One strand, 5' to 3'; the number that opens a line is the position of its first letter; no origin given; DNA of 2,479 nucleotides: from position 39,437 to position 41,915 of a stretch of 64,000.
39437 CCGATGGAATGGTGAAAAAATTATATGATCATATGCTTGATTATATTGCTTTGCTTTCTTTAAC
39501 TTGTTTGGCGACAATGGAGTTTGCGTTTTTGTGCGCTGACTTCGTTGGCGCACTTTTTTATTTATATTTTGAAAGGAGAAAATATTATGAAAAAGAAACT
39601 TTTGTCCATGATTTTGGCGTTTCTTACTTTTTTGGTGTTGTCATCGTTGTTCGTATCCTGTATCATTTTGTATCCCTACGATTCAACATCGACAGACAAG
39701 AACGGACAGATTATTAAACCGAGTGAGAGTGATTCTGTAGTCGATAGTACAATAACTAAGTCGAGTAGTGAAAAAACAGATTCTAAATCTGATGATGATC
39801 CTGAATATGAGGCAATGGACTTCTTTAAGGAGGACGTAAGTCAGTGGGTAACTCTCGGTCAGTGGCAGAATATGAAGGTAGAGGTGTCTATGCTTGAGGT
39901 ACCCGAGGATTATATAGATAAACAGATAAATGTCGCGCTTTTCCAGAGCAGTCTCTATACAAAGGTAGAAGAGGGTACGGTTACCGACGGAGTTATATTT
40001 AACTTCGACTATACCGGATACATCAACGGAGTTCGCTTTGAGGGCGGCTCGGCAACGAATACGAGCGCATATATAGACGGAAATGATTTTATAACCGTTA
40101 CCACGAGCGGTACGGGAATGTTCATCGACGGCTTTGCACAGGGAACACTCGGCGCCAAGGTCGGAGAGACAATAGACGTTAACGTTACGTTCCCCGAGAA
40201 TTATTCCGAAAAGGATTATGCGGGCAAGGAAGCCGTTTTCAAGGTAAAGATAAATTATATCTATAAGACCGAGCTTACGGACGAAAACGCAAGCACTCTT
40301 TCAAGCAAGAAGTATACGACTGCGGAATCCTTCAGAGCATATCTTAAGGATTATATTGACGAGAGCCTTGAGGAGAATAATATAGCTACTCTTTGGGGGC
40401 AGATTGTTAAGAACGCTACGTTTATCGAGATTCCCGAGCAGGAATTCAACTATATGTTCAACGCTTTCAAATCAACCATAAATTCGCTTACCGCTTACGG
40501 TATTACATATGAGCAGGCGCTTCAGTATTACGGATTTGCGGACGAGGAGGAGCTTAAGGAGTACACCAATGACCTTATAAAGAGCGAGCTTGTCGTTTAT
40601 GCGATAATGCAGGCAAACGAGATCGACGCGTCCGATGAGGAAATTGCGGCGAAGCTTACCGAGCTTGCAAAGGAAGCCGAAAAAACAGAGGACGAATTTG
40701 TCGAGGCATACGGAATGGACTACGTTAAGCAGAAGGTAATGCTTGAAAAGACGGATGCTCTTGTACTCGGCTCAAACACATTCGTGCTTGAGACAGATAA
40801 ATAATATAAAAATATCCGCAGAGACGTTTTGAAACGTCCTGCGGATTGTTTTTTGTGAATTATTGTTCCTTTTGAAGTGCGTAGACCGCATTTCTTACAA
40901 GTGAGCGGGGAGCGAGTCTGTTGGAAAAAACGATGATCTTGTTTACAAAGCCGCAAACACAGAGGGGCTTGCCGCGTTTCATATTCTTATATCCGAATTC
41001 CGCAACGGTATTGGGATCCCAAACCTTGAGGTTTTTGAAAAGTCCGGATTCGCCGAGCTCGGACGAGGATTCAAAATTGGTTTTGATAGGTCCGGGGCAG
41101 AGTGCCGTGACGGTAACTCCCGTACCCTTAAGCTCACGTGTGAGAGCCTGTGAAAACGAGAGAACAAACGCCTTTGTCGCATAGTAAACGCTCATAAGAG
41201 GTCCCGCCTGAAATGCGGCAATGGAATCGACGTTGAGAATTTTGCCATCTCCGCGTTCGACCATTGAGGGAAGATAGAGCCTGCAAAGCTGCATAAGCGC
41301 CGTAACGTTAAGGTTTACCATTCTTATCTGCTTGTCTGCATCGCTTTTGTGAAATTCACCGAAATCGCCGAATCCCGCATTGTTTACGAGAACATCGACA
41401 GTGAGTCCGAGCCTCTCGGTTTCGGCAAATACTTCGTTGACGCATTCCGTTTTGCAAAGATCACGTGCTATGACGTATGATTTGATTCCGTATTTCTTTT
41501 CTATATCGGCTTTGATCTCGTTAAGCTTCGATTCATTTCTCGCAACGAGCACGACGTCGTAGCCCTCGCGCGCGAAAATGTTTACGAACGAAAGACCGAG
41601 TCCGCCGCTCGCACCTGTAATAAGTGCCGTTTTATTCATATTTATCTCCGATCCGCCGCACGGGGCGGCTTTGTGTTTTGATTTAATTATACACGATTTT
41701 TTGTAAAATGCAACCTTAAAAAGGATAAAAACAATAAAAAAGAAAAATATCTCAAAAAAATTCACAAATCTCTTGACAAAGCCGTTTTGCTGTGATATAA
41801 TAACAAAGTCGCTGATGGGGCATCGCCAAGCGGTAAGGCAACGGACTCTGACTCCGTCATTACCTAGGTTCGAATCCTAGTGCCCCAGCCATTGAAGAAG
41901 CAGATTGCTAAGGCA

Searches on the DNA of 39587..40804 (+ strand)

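Call 68: search_with_rna_model(model_id=R1, sources=[L127, L128, L129, L130, L131, L132, L133, L134, L135, L136, L137, L001, L003, L005, L139, L141, L154, L164, L148, L172, L246], max_evalue=0.01)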
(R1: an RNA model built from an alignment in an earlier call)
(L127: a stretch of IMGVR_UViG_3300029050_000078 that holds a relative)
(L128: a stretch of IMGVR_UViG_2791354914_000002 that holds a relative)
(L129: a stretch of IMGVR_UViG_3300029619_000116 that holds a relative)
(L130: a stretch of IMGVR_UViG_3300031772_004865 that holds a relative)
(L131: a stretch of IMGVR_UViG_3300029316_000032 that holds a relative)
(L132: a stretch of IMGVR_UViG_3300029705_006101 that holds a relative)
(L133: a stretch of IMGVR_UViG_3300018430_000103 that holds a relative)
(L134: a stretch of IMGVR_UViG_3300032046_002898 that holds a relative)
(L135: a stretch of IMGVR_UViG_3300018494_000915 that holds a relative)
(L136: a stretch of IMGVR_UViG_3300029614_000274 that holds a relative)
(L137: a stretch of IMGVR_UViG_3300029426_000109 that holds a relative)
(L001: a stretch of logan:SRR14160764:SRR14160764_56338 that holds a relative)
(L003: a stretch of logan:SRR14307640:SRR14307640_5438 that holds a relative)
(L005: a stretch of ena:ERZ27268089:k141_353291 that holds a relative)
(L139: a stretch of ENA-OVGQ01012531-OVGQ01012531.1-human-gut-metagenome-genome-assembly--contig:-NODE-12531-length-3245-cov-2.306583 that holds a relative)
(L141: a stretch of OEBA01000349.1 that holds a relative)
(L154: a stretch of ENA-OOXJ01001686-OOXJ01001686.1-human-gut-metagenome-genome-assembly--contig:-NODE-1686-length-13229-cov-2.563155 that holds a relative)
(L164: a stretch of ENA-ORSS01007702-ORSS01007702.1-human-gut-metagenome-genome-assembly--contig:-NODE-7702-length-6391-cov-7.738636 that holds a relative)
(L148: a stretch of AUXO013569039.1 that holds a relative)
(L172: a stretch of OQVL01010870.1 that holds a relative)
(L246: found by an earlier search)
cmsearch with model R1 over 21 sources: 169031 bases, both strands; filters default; matches with E-value up to 0.01: 11.
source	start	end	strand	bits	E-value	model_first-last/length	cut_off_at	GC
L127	6761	6916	-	84.9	5.9e-17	1-153/153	no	0.44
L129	3709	3864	+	84.9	5.9e-17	1-153/153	no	0.44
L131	9078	9233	-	84.9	5.9e-17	1-153/153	no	0.44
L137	859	1014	-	84.9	5.9e-17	1-153/153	no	0.44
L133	5416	5577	-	78.5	1.7e-15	1-153/153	no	0.41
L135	8937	9103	-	48.8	1.1e-08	1-153/153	no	0.37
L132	7104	7270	-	48.1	1.6e-08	1-153/153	no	0.37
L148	42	156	+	40.7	7.8e-07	1-153/153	no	0.39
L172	2764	2871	+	37.9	3.3e-06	1-153/153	no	0.4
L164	209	317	+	26.6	0.0013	1-153/153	no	0.44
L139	611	716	-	25.3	0.0025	1-153/153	no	0.42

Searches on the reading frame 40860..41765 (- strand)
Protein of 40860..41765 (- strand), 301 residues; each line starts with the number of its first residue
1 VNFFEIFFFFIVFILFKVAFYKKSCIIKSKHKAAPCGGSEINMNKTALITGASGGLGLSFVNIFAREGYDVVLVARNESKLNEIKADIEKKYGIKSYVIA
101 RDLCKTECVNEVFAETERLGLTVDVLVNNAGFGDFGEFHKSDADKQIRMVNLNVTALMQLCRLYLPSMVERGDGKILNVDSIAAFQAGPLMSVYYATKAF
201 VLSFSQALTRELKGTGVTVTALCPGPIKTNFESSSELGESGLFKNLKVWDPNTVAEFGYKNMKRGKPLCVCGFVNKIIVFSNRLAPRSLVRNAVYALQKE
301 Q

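Call 12: search_protein_families(library=pfam, proteins=[window:40860-41765:-])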
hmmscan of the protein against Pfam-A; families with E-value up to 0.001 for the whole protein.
window:40860-41765:- (301 aa): 6 families
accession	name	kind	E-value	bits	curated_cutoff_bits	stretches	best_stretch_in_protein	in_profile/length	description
PF00106.31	adh_short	-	8.6e-49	166.1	26.6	1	45-235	1-190/195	short chain dehydrogenase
PF13561.12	adh_short_C2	-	2e-31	109.8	27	1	51-234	1-183/236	Enoyl-(Acyl carrier protein) reductase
PF08659.16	KR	-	1.3e-09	38.7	22.6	1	46-211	2-167/180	KR domain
PF01370.27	Epimerase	-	2.1e-05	24.5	20.9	1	47-158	1-102/240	NAD dependent epimerase/dehydratase family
PF13460.12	NAD_binding_10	-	4.8e-05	23.8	27.2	1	51-241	1-160/184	NAD(P)H-binding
PF16363.11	GDP_Man_Dehyd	-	0.00083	19.3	27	0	48-116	1-74/332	GDP-mannose 4,6 dehydratase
